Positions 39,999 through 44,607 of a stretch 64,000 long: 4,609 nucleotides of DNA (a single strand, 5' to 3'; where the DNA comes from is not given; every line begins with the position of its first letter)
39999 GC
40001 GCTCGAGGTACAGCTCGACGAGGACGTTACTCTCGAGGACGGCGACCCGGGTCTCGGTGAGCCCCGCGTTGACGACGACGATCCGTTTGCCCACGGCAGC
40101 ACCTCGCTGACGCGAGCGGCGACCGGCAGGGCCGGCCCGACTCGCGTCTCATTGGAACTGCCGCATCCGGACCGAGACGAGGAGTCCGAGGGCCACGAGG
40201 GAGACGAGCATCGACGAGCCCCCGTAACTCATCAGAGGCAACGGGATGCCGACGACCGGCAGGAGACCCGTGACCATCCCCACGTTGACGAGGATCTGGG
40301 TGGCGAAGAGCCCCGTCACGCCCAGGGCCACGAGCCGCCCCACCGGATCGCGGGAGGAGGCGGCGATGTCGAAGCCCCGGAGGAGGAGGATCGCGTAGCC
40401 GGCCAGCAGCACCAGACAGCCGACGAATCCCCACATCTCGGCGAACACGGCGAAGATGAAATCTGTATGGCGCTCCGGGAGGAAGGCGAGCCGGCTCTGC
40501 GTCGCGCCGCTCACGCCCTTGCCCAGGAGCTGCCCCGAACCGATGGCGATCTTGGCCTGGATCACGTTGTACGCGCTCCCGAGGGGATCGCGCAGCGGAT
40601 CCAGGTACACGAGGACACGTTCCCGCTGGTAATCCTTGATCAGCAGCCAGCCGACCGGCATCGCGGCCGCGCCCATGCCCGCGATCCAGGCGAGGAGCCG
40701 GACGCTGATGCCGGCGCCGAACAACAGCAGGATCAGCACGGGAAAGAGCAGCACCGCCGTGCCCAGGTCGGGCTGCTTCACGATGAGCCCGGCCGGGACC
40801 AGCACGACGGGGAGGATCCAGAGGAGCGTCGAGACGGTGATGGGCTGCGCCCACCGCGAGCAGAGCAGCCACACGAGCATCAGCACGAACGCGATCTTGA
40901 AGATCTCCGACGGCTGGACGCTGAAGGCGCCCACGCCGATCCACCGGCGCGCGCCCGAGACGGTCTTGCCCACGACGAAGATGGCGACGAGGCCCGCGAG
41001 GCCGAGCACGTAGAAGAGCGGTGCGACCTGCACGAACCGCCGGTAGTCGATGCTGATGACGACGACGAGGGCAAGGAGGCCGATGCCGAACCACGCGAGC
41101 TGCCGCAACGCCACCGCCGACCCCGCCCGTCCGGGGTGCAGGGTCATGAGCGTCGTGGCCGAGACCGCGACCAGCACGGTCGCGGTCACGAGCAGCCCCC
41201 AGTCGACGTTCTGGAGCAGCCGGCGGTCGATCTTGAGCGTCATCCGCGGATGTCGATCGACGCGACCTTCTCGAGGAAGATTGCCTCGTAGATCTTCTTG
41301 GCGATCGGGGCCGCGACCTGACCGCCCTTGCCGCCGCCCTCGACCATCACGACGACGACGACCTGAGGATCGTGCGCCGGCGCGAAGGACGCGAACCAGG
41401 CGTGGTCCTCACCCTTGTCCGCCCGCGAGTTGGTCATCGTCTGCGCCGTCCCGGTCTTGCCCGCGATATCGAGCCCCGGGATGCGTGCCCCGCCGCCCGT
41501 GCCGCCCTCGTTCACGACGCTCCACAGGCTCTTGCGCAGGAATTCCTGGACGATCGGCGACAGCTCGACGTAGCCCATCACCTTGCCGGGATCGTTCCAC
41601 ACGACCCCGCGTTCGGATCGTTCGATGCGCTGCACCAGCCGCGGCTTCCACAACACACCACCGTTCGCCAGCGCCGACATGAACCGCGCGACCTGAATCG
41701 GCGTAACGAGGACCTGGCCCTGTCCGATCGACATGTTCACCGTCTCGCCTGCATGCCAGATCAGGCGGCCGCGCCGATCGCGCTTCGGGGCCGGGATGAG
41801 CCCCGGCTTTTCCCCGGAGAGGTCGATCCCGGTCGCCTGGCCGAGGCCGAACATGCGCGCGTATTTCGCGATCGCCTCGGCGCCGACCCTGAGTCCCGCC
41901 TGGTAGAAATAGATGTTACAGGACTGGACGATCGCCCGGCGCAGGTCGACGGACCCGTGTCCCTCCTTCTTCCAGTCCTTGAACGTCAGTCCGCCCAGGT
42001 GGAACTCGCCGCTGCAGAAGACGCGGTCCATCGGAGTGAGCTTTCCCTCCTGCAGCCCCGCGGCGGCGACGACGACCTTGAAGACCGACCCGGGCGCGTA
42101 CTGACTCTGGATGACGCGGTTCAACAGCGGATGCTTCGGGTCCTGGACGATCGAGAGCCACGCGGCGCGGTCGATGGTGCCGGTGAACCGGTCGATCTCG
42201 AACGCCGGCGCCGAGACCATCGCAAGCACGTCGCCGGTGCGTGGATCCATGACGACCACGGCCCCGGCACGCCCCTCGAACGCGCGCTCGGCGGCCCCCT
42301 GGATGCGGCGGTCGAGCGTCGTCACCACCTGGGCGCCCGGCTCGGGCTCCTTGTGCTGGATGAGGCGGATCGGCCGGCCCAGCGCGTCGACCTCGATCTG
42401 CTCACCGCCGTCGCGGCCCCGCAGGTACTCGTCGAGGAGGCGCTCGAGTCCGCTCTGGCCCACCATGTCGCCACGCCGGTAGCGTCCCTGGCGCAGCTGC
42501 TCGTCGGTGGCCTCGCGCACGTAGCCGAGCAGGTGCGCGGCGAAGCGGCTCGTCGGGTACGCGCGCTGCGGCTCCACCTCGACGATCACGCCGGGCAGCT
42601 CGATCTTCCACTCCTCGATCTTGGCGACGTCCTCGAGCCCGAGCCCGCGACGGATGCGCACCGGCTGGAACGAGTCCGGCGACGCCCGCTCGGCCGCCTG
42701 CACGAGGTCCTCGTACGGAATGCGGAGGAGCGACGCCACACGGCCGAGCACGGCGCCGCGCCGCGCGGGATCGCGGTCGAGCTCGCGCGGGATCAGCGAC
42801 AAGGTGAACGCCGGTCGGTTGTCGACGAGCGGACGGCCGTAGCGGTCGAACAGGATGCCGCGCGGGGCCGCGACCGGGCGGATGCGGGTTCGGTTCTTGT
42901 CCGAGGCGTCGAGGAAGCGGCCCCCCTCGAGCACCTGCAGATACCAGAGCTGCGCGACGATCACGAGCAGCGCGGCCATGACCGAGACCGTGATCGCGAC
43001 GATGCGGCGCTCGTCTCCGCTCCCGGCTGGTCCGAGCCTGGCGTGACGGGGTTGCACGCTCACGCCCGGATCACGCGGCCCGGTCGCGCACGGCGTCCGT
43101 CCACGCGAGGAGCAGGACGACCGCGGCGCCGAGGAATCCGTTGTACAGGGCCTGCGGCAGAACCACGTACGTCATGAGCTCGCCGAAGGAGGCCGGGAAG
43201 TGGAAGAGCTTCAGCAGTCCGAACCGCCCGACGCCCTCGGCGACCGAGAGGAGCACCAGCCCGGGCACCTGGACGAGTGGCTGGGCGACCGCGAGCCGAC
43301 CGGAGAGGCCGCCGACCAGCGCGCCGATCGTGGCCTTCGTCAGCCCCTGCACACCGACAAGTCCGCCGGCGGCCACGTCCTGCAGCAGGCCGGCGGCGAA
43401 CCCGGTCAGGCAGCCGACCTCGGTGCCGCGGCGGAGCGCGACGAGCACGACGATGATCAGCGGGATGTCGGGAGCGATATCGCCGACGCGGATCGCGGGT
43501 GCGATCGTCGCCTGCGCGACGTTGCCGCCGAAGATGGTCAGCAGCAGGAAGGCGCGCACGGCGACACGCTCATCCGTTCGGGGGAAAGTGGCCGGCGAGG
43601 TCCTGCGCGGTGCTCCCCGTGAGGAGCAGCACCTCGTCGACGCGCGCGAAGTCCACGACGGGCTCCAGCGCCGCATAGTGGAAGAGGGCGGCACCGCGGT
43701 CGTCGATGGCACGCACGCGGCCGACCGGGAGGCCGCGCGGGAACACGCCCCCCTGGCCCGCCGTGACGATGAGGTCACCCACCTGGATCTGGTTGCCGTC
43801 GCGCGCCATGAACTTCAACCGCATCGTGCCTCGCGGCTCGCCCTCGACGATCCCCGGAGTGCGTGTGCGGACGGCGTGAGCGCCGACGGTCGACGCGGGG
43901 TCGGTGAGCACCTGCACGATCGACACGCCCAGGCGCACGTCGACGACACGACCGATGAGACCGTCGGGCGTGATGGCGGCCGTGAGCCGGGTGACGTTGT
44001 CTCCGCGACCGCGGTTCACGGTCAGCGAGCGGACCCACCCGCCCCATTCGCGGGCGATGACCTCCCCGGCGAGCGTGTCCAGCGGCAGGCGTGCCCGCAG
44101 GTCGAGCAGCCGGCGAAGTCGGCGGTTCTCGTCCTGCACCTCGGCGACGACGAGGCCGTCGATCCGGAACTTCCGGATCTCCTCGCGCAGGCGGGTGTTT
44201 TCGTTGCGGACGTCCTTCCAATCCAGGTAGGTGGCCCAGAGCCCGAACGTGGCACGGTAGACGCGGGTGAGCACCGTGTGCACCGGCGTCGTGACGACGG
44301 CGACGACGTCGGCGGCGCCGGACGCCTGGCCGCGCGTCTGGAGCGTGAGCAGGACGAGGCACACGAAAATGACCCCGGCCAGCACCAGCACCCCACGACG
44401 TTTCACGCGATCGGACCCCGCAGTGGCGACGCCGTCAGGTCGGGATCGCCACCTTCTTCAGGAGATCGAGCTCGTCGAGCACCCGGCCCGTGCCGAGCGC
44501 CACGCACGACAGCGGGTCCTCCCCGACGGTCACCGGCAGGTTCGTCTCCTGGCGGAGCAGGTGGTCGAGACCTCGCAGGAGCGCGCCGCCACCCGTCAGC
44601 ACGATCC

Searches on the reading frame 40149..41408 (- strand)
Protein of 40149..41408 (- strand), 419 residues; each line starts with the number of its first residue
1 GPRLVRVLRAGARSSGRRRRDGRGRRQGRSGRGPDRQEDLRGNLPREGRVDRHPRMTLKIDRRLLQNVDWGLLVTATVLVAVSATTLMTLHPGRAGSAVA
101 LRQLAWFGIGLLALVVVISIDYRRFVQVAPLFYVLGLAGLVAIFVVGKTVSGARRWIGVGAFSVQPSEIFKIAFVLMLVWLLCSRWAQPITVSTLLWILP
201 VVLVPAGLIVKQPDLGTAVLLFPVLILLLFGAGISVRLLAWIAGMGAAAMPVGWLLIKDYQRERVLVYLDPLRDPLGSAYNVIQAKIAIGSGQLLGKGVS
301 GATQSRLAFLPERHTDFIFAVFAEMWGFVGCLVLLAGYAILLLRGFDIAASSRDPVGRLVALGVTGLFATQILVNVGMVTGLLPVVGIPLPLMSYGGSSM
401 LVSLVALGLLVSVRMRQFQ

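Call 40: search_protein_families(library=pfam, proteins=[window:40149-41408:-], max_evalue=0.00001)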
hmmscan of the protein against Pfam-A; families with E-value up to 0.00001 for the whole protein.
window:40149-41408:- (419 aa): 1 family
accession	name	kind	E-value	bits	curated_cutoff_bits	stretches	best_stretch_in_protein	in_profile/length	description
PF01098.24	FTSW_RODA_SPOVE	-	5.5e-100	335.2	26.4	1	70-416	8-353/356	Cell cycle protein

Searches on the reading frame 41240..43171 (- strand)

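Call 38: search_protein_families(library=pfam, proteins=[window:41240-43171:-], max_evalue=0.00001)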
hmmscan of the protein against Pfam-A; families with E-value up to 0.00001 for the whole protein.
window:41240-43171:- (643 aa): 2 families
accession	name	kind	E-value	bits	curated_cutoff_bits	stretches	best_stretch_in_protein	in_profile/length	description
PF00905.27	Transpeptidase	-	9.1e-78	261.9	22.1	1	303-629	1-299/299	Penicillin binding protein transpeptidase domain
PF03717.20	PBP_dimer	-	2e-43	149.3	24.4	1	100-269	2-177/180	Penicillin-binding Protein dimerisation domain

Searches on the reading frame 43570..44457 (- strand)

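Call 38: search_protein_families(library=pfam, proteins=[window:43570-44457:-], max_evalue=0.00001)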
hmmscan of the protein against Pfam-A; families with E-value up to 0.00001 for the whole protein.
window:43570-44457:- (295 aa): 1 family
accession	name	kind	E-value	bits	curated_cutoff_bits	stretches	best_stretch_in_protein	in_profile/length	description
PF04085.20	MreC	-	3.5e-37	127.9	28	1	133-279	1-146/147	Rod shape-determining protein MreC, barrel core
